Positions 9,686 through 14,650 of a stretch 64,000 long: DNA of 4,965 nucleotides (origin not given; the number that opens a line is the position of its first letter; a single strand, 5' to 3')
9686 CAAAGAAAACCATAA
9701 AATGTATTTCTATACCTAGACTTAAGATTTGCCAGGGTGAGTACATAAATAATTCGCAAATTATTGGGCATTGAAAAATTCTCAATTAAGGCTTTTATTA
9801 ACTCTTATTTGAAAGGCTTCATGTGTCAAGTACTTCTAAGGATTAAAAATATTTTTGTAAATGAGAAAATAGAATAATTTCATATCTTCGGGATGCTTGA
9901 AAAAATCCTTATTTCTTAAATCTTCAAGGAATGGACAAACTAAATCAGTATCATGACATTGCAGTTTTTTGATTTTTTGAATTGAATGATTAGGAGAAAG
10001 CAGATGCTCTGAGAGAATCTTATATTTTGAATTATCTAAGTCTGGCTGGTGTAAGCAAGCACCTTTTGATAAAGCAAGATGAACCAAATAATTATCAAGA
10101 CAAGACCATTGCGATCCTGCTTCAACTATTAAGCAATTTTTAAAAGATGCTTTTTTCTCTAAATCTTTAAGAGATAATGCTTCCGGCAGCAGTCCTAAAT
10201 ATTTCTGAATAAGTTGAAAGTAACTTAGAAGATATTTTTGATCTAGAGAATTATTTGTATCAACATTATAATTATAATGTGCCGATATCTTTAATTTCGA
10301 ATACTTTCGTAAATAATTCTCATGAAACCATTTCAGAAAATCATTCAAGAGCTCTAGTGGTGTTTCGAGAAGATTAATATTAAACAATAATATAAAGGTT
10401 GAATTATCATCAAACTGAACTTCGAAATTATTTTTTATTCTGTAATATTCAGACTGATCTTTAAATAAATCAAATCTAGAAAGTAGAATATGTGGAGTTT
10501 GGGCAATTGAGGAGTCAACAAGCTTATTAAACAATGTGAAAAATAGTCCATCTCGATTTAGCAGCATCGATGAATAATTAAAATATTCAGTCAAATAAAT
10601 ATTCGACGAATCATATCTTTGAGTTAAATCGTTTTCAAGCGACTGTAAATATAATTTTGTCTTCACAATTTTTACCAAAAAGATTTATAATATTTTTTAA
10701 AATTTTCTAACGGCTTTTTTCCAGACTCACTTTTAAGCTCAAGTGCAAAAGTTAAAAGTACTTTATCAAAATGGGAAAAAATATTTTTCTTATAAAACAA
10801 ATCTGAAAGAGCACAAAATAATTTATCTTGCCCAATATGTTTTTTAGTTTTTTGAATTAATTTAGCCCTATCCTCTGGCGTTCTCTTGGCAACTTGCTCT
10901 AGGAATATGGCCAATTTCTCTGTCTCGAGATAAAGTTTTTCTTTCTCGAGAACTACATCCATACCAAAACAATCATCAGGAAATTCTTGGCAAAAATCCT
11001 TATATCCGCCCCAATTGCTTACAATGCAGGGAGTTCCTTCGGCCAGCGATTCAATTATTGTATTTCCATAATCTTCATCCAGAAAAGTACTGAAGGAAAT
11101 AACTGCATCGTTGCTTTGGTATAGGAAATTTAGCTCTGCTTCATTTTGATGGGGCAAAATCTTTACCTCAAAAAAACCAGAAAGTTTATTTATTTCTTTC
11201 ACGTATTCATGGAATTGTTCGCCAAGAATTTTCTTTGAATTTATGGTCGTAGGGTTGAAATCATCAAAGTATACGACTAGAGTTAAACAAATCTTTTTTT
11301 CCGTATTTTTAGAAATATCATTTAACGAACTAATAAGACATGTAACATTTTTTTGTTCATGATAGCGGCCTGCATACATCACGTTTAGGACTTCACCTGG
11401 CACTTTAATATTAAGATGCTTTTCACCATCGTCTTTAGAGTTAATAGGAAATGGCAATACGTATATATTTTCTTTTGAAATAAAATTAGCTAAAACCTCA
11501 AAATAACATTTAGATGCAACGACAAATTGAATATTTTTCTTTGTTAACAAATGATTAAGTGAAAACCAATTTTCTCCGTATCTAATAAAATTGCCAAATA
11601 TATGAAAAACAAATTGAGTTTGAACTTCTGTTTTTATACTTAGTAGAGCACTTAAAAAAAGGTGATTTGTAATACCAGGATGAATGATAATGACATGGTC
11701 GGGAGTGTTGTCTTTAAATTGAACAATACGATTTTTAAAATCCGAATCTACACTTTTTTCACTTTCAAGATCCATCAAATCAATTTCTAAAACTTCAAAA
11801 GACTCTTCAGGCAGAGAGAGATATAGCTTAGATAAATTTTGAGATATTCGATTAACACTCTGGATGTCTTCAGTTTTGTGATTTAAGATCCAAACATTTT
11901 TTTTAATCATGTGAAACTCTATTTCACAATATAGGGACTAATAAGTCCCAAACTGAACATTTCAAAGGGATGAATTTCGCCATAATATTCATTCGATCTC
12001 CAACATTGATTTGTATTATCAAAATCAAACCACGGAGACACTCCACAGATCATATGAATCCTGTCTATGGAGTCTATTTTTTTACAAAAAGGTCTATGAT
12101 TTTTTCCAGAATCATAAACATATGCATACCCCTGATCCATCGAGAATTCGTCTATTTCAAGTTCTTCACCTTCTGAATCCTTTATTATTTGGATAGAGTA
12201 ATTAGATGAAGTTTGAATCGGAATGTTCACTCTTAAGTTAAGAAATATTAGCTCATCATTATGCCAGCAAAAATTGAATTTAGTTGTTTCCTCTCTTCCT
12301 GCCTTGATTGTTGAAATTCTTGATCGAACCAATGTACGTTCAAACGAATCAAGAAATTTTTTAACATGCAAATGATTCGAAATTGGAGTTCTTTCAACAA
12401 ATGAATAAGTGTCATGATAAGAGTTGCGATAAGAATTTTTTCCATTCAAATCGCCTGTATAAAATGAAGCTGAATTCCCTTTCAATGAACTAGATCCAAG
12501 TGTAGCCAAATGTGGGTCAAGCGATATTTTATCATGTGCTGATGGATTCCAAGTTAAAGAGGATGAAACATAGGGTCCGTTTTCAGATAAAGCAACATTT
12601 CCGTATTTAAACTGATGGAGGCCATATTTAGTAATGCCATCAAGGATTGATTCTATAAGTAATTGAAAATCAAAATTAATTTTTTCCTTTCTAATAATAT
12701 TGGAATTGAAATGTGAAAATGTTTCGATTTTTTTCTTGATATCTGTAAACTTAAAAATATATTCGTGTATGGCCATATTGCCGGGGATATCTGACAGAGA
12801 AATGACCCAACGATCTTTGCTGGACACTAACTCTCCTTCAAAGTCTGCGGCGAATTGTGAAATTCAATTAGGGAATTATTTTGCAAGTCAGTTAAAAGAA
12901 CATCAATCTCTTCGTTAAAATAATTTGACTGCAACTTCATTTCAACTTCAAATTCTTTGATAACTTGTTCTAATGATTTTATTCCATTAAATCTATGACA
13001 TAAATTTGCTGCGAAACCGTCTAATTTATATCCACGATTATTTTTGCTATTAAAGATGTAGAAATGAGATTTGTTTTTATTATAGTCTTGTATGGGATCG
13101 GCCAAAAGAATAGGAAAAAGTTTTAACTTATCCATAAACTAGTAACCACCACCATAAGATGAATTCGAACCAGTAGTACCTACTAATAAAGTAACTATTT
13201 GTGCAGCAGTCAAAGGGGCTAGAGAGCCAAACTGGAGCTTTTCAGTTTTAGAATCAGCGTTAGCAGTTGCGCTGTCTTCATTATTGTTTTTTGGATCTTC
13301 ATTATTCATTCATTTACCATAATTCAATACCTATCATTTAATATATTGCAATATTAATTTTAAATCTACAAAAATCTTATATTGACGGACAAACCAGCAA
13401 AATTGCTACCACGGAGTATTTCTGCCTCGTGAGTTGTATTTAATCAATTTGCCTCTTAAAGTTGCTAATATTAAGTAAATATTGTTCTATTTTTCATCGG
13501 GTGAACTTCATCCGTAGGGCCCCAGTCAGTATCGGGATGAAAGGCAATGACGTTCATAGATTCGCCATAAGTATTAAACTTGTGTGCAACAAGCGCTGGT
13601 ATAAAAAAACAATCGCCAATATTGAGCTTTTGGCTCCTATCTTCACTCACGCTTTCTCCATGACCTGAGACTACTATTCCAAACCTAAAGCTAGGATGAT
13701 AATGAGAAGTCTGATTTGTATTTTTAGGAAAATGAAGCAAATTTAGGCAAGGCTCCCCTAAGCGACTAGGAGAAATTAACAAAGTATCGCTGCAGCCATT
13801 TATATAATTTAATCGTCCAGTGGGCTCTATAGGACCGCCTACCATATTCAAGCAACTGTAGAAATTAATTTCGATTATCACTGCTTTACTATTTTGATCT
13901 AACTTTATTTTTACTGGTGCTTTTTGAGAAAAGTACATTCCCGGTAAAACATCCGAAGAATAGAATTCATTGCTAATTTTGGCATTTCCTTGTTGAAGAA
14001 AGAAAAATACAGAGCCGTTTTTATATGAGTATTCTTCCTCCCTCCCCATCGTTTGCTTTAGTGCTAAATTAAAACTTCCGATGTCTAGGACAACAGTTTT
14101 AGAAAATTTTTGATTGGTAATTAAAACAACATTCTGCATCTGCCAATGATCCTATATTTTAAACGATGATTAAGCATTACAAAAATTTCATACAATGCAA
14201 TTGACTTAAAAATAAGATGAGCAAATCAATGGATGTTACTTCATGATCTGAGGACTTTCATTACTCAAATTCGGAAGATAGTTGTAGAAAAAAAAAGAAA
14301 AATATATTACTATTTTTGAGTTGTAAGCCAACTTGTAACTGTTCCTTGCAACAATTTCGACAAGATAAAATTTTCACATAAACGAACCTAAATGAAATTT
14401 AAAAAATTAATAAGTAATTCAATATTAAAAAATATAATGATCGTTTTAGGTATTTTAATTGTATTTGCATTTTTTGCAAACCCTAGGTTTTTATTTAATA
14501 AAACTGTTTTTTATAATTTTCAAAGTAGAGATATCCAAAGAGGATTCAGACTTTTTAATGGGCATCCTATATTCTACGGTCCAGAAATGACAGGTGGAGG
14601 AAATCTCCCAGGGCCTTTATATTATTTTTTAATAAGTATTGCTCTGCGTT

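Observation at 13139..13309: Unannotated 56-aa ORF ending in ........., stopping 3 nt before the PqqD-like gene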

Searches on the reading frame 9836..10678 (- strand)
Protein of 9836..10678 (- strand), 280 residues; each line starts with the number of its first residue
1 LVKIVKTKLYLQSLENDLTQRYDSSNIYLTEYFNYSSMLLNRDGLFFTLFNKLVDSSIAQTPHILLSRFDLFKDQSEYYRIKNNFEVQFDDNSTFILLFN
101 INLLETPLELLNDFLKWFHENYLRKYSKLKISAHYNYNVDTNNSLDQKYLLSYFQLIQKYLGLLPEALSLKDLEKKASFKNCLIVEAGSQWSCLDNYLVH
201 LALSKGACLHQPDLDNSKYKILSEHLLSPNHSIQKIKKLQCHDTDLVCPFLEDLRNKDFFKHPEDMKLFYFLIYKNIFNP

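Call 4: search_protein_families(library=pfam, proteins=[window:9836-10678:-], max_evalue=0.01)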
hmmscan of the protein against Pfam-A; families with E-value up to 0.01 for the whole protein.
window:9836-10678:- (280 aa): 0 families

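Call 5: search_protein_families(library=ncbifam, proteins=[window:9836-10678:-], max_evalue=0.01)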
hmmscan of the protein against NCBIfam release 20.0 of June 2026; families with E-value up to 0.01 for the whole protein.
window:9836-10678:- (280 aa): 0 families

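Call 8: search_protein_families(library=pfam, proteins=[window:9836-10678:-], max_evalue=10)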
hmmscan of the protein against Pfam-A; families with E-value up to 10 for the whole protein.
window:9836-10678:- (280 aa): 0 families

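Call 62: search_solved_structures(query=A5, max_evalue=10)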
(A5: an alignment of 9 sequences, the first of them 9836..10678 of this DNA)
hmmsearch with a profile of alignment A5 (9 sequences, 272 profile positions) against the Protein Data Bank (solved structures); distinct sequences matched with E-value up to 10: 1.
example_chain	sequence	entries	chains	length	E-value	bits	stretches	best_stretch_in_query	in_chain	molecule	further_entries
9yft_FA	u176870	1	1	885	0.69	12.5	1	107-161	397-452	Gp53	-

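Call 63: search_protein_families(library=pfam, alignment_id=A5, max_evalue=1)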
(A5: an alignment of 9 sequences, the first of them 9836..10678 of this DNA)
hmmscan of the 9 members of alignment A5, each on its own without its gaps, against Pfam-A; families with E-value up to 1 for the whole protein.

A. member 1, window:9836-10678:- (280 aa): 0 families

B. families by the number of members that match (of 9 scanned): 4 families
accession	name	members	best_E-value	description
PF23141.1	Ig_NOMO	1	0.024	NOMO Ig-like domain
PF20465.4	MmeI_hel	1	0.039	MmeI, helicase spacer domain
PF19442.4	CRIM1_C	1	0.062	Cysteine-rich motor neuron 1 protein C-terminal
PF23248.1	KH_PARP14_2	1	0.12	PARP14, second type I KH domain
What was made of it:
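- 9836..10678 (-): 280-aa protein of unknown function. It is homologous to the C-terminal domain of the 774-aa glycosyltransferase fusion. No Pfam or PDB hit (calls 4, 62, 63).
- Tried and rejected: The 280-aa protein had no Pfam or PDB profile hit (calls 62, 63).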

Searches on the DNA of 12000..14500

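Call 57: search_rna_families(source=window, start=12000, end=14500, threshold=evalue, max_evalue=1)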
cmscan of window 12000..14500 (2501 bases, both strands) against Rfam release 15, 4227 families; matches with E-value up to 1: 0.
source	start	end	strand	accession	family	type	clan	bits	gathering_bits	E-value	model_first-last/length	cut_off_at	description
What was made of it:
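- There is no Rfam match in the region (call 57).
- Tried and rejected: The Rfam scan of 12000-14500 found nothing (call 57).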

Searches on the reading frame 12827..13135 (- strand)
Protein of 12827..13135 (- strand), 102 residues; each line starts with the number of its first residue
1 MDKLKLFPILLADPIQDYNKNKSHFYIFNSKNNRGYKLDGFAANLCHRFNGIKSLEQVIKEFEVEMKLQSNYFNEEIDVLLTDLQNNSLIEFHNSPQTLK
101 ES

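Call 4: search_protein_families(library=pfam, proteins=[window:12827-13135:-], max_evalue=0.01)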
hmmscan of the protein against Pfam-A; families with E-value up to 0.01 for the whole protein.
window:12827-13135:- (102 aa): 0 families

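Call 5: search_protein_families(library=ncbifam, proteins=[window:12827-13135:-], max_evalue=0.01)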
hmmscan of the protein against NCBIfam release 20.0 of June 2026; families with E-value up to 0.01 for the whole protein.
window:12827-13135:- (102 aa): 0 families

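Call 8: search_protein_families(library=pfam, proteins=[window:12827-13135:-], max_evalue=10)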
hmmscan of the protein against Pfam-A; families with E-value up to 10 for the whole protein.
window:12827-13135:- (102 aa): 1 family
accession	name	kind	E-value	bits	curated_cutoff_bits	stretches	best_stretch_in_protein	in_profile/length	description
PF05402.18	PqqD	-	0.017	15.9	23.4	1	27-90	4-67/67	Coenzyme PQQ synthesis protein D (PqqD)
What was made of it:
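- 12827..13135 (-): 102-aa PqqD-family RiPP recognition element (RRE). Its start lies 3 nt after the peptide stop. The window protein scores Pfam PqqD E = 0.017, covering profile positions 4-67 of 67, which is sub-threshold (call 8).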

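Call 10: search_solved_structures(query=window:12827-13135:-, max_evalue=10)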
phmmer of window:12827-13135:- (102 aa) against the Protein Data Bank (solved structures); distinct sequences matched with E-value up to 10: 8.
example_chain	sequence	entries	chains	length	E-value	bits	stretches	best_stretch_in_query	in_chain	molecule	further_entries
5cpr_B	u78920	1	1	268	0.69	13.6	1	9-65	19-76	Histone-lysine N-methyltransferase SUV420H1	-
3s8p_A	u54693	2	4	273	0.7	13.6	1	9-65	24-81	Histone-lysine N-methyltransferase SUV420H1 | Histone-lysine N-methyltransferase KMT5B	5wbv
8t68_A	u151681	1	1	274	0.71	13.6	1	9-65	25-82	Histone-lysine N-methyltransferase KMT5B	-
1ge9_A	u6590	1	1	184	0.79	13.4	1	52-91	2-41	RIBOSOME RECYCLING FACTOR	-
8jhf_K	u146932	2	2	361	1.1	13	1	9-65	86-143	Histone-lysine N-methyltransferase KMT5B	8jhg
4bup_A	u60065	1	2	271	1.2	12.9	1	9-65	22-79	HISTONE-LYSINE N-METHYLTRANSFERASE SUV420H1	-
6pz8_A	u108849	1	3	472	1.9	12.2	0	40-85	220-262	S protein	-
3g2b_A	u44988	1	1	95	1.9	12.2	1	33-90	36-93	Coenzyme PQQ synthesis protein D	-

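Call 12: find_encoding_contigs(protein=window:12827-13135:-, flank=10000, max_places=10)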
Protein window:12827-13135:- (102 aa): 1 contig read that carries it; 1 place shown.
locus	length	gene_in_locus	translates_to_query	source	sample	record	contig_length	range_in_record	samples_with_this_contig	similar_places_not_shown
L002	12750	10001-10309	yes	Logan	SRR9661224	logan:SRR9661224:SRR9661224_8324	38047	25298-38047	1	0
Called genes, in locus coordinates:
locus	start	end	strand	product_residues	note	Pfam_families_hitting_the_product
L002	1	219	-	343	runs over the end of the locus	PF09084:NMT1 (weak)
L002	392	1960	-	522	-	PF00884:Sulfatase, PF01663:Phosphodiest (faint), PF16347:SGSH_C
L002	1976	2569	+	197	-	-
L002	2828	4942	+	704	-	-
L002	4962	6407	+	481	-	PF00884:Sulfatase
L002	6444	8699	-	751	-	-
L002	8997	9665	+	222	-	PF07883:Cupin_2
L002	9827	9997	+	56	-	-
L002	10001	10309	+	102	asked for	-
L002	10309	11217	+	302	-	-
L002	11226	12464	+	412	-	PF00534:Glycos_transf_1, PF13692:Glyco_trans_1_4 (weak)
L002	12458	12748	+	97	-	?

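Call 29: find_homologous_proteins(query=window:12827-13135:-, max_evalue=0.001)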
Query window:12827-13135:- (102 aa): 21 proteins with E <= 0.001 among 21 candidates.
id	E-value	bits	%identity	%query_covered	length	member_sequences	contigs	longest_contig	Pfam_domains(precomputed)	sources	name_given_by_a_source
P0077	1.6e-58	213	94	100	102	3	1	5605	-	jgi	jgi:hypothetical protein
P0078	9.7e-56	204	92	99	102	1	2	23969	-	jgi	jgi:hypothetical protein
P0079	1.9e-54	200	90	100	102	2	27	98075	-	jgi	jgi:hypothetical protein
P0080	3.7e-54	199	87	100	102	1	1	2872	-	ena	-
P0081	1.2e-50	188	83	100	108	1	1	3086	-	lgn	-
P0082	2.3e-49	183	80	100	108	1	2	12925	-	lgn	-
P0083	1.4e-48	181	84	100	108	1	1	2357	-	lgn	-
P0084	1.5e-48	181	81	100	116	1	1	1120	-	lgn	-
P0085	8.6e-48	178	79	100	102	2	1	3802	-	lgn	-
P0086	4.5e-46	173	78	99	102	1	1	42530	PF05402.19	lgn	-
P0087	2.1e-45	171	77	98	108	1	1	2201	-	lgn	-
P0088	1.5e-44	168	75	98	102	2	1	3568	-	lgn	-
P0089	2.7e-42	161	76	100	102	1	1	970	-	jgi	jgi:hypothetical protein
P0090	3.2e-42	161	78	96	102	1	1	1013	-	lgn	-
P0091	4.8e-41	157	73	99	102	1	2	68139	-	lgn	-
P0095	6.1e-39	150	69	96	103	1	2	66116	PF05402.19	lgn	-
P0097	2.5e-37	145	62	100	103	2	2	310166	PF05402.19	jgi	-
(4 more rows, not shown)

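Call 33: search_protein_families(library=pfam, alignment_id=A3, max_evalue=0.1)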
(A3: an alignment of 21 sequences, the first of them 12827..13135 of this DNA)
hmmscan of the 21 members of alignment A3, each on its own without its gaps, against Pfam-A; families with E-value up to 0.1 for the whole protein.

A. member 1, window:12827-13135:- (102 aa): 1 family
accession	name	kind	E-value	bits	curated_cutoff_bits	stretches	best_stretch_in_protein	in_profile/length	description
PF05402.18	PqqD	-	0.017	15.9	23.4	1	27-90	4-67/67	Coenzyme PQQ synthesis protein D (PqqD)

B. families by the number of members that match (of 21 scanned): 7 families
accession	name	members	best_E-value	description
PF05402.18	PqqD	21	9.7e-07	Coenzyme PQQ synthesis protein D (PqqD)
PF20503.3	DUF6730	2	0.037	Family of unknown function (DUF6730)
PF22194.2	F-93_WHD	1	0.016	F-93, winged-helix domain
PF21100.3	MCM_C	1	0.034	MCM protein C-terminal winged helix-turn-helix domain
PF10444.14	Nbl1_Borealin_N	1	0.037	Nbl1 / Borealin N terminal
PF21475.2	PaaA-like_N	1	0.077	PaaA-like, N-terminal domain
PF02713.20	DUF220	1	0.079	Domain of unknown function DUF220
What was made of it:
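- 12827..13135 (-): All 21 family members hit PqqD, best 9.7e-7 (call 33).
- On PqqD / RRE domain (PF05402), for the 102-aa protein: All 21 family members hit PqqD at E <= 0.1, best 9.7e-7 (call 33).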

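Call 34: search_solved_structures(query=A3, max_evalue=10)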
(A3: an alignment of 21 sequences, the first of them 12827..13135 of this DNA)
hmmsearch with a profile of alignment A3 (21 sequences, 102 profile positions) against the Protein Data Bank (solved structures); distinct sequences matched with E-value up to 10: 6.
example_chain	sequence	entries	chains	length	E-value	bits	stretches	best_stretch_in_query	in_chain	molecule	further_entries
3g2b_A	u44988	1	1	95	0.0059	19.9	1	32-90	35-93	Coenzyme PQQ synthesis protein D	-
1ge9_A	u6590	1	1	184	0.03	17.7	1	52-91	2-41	RIBOSOME RECYCLING FACTOR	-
5cpr_B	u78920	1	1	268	0.11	15.8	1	6-72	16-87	Histone-lysine N-methyltransferase SUV420H1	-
3sim_A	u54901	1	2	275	0.41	14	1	52-94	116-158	Protein, Family 18 Chitinase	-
2qfa_B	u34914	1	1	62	0.58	13.5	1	53-101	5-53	Borealin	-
6yif_B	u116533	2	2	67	0.65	13.4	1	53-101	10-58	Borealin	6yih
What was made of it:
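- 12827..13135 (-): The profile's best PDB hit is PqqD 3g2b, E = 0.006 (call 34).
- Closest known: PQQ biosynthesis. Same: PqqD is the closest sequence family of the 102-aa protein (calls 33, 34).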

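Call 37: predict_structure(alignment_id=A3)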
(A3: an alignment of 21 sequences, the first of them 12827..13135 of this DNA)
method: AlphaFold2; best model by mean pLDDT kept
length: 102 residues; sequences in the alignment: 21
mean_pLDDT: 83.8   pTM: 0.73
mean pLDDT of the five models: 83.8, 83.0, 81.4, 56.7, 50.0
residues with pLDDT >= 90: 37; 70-90: 52; 50-70: 10; < 50: 3
segments of 3 or more residues with pLDDT < 50: 100-102
pLDDT, mean of each block of 10 residues (from residue 1): 87 72 74 82 89 93 89 88 91 82 41
secondary structure, 60 per line:
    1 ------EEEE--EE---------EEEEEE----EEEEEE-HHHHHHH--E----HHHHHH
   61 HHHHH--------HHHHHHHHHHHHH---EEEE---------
elements in order: E7-10 E24-29 E34-39 H41-47 H55-65 H74-86 E90-93
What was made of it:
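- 12827..13135 (-): The AF2 model has pLDDT 84 and a three-strand, three-helix core (call 37).
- On PqqD / RRE domain (PF05402), for the 102-aa protein: The AF2 model has pLDDT 84 with strands 24-29, 34-39 and 90-93 (plus 7-10) and helices 41-47, 55-65 and 74-86 (call 37).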

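Call 43: fold_search(model_id=the predicted structure, library=pdb)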
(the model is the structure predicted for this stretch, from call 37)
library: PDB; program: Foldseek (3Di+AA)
matches with E <= 10: 714; with E <= 0.001: 0
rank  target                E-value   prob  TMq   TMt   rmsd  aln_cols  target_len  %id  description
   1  5v1v_A                1.4e-02  1.00  0.68  0.77   2.3        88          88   11  TbiB1 in Complex with the TbiA(alpha) Leader Peptide (released 2018-09-05)
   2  5do0_A                3.3e-02  0.98  0.58  0.16   4.4       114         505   18  The structure of PKMT1 from Rickettsia prowazekii (released 2016-08-10)
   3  5dnk_B                4.1e-02  0.97  0.57  0.16   4.5       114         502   18  The structure of PKMT1 from Rickettsia prowazekii in complex with AdoHcy (released 2016-08-10)
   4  5v1u_A                4.6e-02  1.00  0.65  0.77   2.3        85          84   12  TbiB1 in Complex with the TbiA(beta) Leader Peptide (released 2018-09-05)
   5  5v1u_B                5.6e-02  1.00  0.65  0.76   2.3        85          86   12  TbiB1 in Complex with the TbiA(beta) Leader Peptide (released 2018-09-05)
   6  8vpo                  1.3e-01  0.98  0.62  0.16   4.4        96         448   18  X-Ray Crystal Structure of TigE from Paramaledivibacter caminithermalis (released 2024-02-07)
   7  5sxy_MODEL_1_A        1.9e-01  0.96  0.61  0.66   3.2        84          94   14  The solution NMR structure for the PqqD truncation of Methylobacterium extorquens PqqCD representing a functio (released 2017-05-24)
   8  6jx3_B                2.0e-01  0.95  0.58  0.67   3.9        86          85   19  Lasso peptide synthetase B1 complexed with the leader peptide (released 2019-06-26)
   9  5v1u_D                2.2e-01  0.96  0.61  0.72   3.6        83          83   13  TbiB1 in Complex with the TbiA(beta) Leader Peptide (released 2018-09-05)
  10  5v1u_C                2.8e-01  0.94  0.60  0.69   3.6        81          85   12  TbiB1 in Complex with the TbiA(beta) Leader Peptide (released 2018-09-05)
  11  3g2b                  2.8e-01  0.72  0.46  0.52  13.2        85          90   15  crystal structure of PqqD from xanthomonas campestris (released 2009-09-01)
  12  5ehk_A                3.0e-01  0.69  0.49  0.07   4.4        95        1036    5  Crystal structure of tRNA dependent lantibiotic dehydratase MibB from Microbispora sp. 107891 (released 2016-03-02)
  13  5v1q_B                5.4e-01  0.41  0.44  0.13   6.3        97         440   13  Crystal structure of Streptococcus suis SuiB (released 2017-08-30)
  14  5why_B                6.5e-01  0.51  0.45  0.14   4.3        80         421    9  Structural Insights into Thioether Bond Formation in the Biosynthesis of Sactipeptides (released 2017-07-26)
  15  9c57_E                6.9e-01  0.11  0.22  0.06  10.6        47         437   26  Reconstituted P400 Subcomplex of the human TIP60 complex (released 2024-08-21)
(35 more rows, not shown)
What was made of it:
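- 12827..13135 (-): Foldseek's top hit is TbiB1 with its leader (TM 0.68/0.77, rmsd 2.3 A), and most of the other top hits are PqqD, lasso B1, TigE, SuiB, CteB or MibB (call 43).
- On PqqD / RRE domain (PF05402), for the 102-aa protein: The leading Foldseek matches are mostly RRE proteins, led by TbiB1 at rmsd 2.3 A (call 43).
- Closest known: Lasso-peptide leader recognition. Same: This is the best structural match for the RRE model (5v1v, TM 0.68/0.77, call 43).
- Calls 33, 34, 37, 43. Foldseek E-values for the small RRE model are weak (0.014 at best, call 43).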
